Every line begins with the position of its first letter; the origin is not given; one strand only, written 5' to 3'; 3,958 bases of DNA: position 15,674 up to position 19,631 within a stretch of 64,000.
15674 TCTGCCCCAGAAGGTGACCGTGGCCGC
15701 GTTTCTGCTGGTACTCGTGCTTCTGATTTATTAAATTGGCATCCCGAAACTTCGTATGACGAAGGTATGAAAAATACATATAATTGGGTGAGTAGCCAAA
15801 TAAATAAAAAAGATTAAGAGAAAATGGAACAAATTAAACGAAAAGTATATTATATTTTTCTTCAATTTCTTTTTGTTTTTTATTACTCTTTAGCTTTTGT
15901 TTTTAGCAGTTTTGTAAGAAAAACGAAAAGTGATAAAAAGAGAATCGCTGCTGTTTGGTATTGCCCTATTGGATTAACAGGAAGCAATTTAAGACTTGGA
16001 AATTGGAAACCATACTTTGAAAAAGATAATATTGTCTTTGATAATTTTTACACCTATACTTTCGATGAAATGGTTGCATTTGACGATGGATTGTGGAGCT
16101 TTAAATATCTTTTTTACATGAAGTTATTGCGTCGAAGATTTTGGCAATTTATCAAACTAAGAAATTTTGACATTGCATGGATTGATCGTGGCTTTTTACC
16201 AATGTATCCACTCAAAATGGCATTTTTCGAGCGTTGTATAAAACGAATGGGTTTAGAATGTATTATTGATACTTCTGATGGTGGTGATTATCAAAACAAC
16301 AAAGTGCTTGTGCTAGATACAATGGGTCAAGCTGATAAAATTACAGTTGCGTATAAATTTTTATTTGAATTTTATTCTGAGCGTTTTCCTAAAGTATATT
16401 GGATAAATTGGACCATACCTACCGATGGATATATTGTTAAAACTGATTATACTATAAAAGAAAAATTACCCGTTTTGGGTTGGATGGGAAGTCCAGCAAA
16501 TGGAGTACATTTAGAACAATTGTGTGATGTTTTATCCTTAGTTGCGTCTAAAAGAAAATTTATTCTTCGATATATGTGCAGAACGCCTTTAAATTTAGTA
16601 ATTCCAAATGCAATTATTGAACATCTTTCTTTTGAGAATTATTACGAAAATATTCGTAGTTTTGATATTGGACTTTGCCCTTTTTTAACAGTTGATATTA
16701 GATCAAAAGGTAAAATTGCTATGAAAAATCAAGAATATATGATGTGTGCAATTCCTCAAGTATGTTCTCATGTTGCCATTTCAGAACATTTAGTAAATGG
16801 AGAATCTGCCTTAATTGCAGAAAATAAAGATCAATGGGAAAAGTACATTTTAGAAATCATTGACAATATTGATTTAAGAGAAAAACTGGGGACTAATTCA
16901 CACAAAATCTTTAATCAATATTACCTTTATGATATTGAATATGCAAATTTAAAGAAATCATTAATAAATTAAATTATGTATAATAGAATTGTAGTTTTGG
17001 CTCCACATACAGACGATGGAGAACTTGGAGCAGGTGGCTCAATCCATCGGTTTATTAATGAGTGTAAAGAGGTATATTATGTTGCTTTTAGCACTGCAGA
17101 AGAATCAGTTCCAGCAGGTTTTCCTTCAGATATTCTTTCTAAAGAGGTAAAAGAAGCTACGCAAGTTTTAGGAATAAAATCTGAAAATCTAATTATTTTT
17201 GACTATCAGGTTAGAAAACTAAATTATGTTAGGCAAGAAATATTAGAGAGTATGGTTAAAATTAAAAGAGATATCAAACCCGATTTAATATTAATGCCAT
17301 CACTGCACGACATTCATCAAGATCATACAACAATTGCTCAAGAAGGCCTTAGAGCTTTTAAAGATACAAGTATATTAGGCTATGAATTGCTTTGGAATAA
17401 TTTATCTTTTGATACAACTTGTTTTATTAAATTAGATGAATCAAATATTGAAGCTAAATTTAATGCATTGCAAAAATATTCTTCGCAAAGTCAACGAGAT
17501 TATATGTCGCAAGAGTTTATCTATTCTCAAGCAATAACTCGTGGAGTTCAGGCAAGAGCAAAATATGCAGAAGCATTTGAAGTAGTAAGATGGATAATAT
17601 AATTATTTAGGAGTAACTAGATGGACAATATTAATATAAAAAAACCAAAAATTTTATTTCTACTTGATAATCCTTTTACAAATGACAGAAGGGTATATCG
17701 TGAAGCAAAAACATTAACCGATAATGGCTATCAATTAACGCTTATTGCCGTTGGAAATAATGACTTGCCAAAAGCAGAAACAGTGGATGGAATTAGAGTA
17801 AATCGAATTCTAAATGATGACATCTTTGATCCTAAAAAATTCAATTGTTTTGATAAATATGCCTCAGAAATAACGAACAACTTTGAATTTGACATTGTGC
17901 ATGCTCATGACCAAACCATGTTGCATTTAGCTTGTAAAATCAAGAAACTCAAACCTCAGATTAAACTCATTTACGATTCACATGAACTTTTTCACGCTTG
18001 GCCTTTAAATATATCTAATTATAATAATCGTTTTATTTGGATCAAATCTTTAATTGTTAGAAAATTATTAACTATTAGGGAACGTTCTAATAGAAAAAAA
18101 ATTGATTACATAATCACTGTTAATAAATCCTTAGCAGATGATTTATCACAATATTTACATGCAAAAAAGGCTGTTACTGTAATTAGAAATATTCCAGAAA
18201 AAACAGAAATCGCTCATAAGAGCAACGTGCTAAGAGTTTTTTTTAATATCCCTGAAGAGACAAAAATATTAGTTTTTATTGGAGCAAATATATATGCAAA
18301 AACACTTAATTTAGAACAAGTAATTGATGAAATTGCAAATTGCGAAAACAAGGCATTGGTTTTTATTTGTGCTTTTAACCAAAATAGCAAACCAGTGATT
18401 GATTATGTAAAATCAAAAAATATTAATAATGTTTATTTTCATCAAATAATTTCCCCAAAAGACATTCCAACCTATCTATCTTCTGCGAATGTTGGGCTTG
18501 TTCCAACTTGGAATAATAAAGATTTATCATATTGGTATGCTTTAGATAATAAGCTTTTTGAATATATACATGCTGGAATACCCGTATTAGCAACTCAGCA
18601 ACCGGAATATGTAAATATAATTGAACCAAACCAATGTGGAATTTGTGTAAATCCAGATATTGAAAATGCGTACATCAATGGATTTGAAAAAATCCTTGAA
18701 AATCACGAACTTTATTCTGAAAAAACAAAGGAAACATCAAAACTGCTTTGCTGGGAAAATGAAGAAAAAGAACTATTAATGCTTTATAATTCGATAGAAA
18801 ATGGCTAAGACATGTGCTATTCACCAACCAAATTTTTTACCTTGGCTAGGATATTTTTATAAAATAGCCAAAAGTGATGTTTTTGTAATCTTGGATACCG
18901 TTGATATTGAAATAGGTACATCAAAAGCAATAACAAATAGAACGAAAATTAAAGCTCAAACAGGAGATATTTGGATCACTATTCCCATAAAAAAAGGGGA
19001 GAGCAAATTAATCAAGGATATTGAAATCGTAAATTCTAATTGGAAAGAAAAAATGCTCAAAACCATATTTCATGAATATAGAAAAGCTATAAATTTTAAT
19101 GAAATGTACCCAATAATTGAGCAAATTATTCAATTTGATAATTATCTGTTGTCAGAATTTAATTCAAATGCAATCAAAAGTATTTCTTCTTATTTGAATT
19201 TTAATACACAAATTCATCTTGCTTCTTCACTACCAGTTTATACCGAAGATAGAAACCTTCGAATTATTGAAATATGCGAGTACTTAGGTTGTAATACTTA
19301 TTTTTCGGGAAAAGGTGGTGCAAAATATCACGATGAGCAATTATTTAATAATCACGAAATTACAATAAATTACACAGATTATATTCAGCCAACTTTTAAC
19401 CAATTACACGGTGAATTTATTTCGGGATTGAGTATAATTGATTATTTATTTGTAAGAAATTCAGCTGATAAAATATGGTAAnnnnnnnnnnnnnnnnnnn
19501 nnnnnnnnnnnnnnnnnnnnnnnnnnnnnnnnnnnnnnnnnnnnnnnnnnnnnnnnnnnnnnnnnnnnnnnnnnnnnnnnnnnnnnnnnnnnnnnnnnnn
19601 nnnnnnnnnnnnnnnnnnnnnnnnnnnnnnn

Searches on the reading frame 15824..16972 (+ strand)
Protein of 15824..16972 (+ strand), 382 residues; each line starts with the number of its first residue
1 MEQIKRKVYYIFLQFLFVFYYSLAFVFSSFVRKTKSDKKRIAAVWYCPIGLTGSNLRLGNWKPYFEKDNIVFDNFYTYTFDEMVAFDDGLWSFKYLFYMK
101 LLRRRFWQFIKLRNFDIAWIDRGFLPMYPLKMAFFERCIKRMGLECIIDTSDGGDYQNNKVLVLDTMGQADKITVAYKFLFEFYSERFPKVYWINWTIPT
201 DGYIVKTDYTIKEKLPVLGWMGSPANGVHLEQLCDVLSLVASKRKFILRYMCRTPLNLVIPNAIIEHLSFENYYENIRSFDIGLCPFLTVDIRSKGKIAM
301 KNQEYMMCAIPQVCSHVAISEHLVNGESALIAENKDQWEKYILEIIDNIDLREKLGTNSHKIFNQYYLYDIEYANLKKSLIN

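Call 6: search_protein_families(library=pfam, proteins=[window:15824-16972:+], max_evalue=0.001)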
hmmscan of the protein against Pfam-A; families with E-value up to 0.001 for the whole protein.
window:15824-16972:+ (382 aa): 2 families
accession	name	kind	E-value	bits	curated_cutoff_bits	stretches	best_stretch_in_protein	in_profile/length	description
PF13524.12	Glyco_trans_1_2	-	8.5e-06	26.2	25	1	264-370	31-136/144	Glycosyl transferase-like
PF13692.12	Glyco_trans_1_4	-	0.00011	22.9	27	1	272-348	69-142/142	Glycosyl transferases group 1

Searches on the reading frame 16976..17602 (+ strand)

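Call 6: search_protein_families(library=pfam, proteins=[window:16976-17602:+], max_evalue=0.001)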
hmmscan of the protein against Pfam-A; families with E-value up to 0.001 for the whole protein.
window:16976-17602:+ (208 aa): 1 family
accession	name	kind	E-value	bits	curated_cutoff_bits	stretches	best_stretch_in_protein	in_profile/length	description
PF02585.22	PIG-L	-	6.5e-18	65.9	28.2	1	6-127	1-128/129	GlcNAc-PI de-N-acetylase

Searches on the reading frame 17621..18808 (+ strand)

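Call 6: search_protein_families(library=pfam, proteins=[window:17621-18808:+], max_evalue=0.001)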
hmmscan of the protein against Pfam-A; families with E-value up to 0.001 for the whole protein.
window:17621-18808:+ (395 aa): 4 families
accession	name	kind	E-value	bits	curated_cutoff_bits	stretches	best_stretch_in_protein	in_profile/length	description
PF13439.12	Glyco_transf_4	-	1.2e-14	55.1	28.5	1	23-190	6-164/170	Glycosyltransferase Family 4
PF13692.12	Glyco_trans_1_4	-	8.3e-11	42.8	27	1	215-361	2-142/142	Glycosyl transferases group 1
PF00534.26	Glycos_transf_1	-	3.4e-10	40.2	26.4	1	206-367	7-164/172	Glycosyl transferases group 1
PF13579.12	Glyco_trans_4_4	-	4.4e-06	27.6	29.7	1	23-190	5-157/158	Glycosyl transferase 4-like domain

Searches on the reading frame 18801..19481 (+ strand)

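Call 6: search_protein_families(library=pfam, proteins=[window:18801-19481:+], max_evalue=0.001)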
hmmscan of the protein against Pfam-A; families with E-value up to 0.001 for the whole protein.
window:18801-19481:+ (226 aa): 1 family
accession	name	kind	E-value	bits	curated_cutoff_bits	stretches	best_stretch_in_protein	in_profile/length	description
PF08889.16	WbqC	-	3.5e-62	210.5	21.3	1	9-220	1-212/218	WbqC-like protein family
